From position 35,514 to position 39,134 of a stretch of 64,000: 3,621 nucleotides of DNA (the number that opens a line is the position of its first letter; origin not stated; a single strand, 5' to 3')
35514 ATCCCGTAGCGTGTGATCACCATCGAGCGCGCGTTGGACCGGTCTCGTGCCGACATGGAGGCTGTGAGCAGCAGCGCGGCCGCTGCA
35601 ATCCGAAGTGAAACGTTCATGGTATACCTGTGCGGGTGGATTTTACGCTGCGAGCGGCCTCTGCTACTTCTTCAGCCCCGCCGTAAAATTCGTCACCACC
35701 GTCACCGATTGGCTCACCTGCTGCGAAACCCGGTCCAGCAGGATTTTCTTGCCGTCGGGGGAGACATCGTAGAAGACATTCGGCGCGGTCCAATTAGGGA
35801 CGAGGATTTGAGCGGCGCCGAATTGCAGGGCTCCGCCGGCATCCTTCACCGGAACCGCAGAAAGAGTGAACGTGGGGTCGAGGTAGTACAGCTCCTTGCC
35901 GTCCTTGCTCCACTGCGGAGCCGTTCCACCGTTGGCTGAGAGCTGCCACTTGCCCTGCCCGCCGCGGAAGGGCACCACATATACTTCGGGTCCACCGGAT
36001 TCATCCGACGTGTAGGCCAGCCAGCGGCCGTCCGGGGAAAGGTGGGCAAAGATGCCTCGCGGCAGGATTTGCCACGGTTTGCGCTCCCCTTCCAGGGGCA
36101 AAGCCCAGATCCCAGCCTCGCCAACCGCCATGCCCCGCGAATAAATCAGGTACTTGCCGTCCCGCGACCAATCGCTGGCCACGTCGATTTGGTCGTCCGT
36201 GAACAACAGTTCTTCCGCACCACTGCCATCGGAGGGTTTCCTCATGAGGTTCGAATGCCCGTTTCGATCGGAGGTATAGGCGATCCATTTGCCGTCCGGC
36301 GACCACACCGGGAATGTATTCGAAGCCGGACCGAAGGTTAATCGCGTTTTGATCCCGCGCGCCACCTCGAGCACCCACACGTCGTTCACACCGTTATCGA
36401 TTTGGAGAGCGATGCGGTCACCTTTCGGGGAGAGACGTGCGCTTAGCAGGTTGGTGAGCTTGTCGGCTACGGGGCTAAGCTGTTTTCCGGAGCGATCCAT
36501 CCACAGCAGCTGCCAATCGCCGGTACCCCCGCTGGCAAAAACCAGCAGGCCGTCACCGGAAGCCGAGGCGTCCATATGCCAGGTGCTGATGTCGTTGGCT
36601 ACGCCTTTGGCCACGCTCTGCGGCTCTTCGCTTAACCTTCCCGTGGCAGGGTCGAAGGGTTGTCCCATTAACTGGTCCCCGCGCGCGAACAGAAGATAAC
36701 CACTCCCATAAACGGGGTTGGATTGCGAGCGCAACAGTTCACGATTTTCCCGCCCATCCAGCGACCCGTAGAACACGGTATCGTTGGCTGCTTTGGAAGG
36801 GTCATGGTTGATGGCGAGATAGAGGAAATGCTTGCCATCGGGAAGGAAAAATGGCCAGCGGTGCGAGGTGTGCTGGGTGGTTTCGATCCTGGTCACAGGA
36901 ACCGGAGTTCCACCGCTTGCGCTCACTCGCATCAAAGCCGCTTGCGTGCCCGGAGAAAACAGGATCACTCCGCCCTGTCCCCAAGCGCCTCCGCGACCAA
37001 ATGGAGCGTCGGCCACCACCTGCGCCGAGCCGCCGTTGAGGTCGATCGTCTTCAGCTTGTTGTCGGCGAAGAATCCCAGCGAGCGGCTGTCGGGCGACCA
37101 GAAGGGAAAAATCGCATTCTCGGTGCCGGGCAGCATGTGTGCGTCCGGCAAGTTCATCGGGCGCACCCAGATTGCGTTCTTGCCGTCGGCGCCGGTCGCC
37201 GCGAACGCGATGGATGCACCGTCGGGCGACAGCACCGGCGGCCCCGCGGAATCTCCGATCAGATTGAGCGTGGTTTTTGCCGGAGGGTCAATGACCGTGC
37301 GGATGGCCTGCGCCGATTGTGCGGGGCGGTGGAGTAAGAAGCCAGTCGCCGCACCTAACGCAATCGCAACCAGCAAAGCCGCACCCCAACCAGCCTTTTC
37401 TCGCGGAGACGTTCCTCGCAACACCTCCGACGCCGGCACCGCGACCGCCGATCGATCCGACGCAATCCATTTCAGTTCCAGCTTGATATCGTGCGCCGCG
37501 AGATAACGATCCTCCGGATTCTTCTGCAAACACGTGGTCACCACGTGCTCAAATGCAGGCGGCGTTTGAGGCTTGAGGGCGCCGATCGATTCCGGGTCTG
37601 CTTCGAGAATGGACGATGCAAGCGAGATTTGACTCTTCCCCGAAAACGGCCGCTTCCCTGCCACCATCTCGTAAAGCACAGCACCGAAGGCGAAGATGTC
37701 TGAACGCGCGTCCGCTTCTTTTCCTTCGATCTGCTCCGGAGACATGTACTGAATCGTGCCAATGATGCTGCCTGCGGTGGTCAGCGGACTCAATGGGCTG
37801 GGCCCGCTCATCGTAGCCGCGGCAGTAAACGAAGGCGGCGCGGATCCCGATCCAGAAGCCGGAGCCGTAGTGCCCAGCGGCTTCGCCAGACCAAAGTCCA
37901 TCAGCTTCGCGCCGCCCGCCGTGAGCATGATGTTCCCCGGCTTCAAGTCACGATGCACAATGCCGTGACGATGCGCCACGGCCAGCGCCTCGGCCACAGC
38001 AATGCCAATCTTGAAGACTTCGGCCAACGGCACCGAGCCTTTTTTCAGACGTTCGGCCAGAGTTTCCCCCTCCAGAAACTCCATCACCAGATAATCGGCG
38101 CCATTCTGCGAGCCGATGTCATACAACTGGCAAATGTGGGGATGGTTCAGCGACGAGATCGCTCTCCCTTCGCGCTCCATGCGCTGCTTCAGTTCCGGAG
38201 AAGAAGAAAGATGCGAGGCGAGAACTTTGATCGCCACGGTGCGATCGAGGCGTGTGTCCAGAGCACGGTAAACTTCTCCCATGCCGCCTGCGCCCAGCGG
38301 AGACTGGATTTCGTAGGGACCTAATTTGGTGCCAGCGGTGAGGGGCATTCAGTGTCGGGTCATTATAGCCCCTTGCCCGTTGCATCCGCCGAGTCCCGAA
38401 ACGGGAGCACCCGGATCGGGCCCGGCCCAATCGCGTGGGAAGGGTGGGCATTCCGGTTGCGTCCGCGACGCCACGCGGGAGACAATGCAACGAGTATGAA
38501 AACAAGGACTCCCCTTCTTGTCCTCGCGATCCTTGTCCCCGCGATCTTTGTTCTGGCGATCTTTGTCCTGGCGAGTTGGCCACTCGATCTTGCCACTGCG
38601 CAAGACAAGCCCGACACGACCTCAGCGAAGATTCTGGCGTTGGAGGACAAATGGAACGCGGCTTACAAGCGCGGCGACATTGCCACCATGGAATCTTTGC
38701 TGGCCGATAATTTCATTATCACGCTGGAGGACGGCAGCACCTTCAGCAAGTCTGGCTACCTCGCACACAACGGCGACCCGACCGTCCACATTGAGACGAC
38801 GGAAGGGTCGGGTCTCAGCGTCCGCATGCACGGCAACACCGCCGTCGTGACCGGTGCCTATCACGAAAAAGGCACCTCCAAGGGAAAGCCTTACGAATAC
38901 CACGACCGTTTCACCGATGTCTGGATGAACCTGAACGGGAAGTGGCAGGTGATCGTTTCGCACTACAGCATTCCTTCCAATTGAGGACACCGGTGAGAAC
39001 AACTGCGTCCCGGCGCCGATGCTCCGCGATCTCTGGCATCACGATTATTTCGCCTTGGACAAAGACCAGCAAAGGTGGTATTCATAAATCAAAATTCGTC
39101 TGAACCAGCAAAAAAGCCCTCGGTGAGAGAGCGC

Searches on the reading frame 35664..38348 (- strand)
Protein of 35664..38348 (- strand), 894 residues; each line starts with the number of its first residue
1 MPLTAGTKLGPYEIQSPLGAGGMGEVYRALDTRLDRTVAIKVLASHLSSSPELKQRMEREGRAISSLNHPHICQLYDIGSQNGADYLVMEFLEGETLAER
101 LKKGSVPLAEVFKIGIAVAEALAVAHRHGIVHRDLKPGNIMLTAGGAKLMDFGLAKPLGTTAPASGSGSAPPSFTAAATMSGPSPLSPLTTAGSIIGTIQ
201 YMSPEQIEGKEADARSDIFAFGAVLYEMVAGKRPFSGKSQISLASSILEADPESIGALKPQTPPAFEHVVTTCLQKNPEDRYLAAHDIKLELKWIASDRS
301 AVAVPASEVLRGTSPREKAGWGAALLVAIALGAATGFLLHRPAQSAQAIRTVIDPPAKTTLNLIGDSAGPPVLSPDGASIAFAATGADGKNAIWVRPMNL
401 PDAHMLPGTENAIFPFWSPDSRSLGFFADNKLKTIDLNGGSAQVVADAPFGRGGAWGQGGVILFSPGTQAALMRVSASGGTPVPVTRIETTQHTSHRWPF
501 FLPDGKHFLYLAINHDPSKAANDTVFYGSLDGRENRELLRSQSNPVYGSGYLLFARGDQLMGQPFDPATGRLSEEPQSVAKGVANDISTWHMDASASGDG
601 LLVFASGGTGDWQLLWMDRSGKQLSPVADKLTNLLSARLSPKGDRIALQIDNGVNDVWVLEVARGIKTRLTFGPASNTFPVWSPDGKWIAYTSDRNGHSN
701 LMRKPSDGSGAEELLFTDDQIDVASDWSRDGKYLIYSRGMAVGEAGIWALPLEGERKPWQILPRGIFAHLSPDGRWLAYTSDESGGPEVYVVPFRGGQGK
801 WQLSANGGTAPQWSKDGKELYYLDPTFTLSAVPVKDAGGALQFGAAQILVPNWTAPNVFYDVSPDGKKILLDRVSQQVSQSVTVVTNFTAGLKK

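Call 6: search_protein_families(library=pfam, proteins=[window:35664-38348:-])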
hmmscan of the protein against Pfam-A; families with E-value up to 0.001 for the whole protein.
window:35664-38348:- (894 aa): 7 families
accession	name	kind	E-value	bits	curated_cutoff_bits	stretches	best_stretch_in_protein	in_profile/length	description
PF00069.31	Pkinase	-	1.3e-48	166.1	31.7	1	12-285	1-255/263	Protein kinase domain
PF07676.18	PD40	-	1.4e-35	120.9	20.9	2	668-700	2-35/38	WD40-like Beta Propeller Repeat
PF07714.23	PK_Tyr_Ser-Thr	-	4.5e-34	118.3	23.1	2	14-173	3-169/258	Protein tyrosine and serine/threonine kinase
PF01636.29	APH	-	4.6e-09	36.8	23.2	0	125-155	165-197/239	Phosphotransferase enzyme family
PF03109.22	ABC1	-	9.3e-08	31.9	22.9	1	83-158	141-217/244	ABC1 atypical kinase-like domain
PF02897.21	Peptidase_S9_N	-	2.4e-05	23.8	24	0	629-761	121-271/414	Prolyl oligopeptidase, N-terminal beta-propeller domain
PF00930.27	DPPIV_N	-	5e-05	22.6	22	0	658-696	26-64/354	Dipeptidyl peptidase IV (DPP IV) N-terminal region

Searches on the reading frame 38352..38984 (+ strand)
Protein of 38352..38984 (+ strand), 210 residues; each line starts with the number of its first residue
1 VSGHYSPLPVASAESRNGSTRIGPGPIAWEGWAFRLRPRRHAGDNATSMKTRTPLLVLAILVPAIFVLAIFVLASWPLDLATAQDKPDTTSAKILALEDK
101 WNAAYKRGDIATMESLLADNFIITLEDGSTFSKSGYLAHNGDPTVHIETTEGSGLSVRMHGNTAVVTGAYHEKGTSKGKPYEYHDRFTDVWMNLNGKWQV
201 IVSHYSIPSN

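Call 77: search_protein_families(library=pfam, proteins=[window:38352-38984:+], max_evalue=0.00001)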
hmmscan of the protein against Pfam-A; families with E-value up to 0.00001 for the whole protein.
window:38352-38984:+ (210 aa): 2 families
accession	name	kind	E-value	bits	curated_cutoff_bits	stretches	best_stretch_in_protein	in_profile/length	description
PF14534.12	DUF4440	-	1.5e-19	70.9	25.2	1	94-200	1-107/107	Domain of unknown function (DUF4440)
PF13474.12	SnoaL_3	-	1.3e-06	29.2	22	1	94-208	1-119/121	SnoaL-like domain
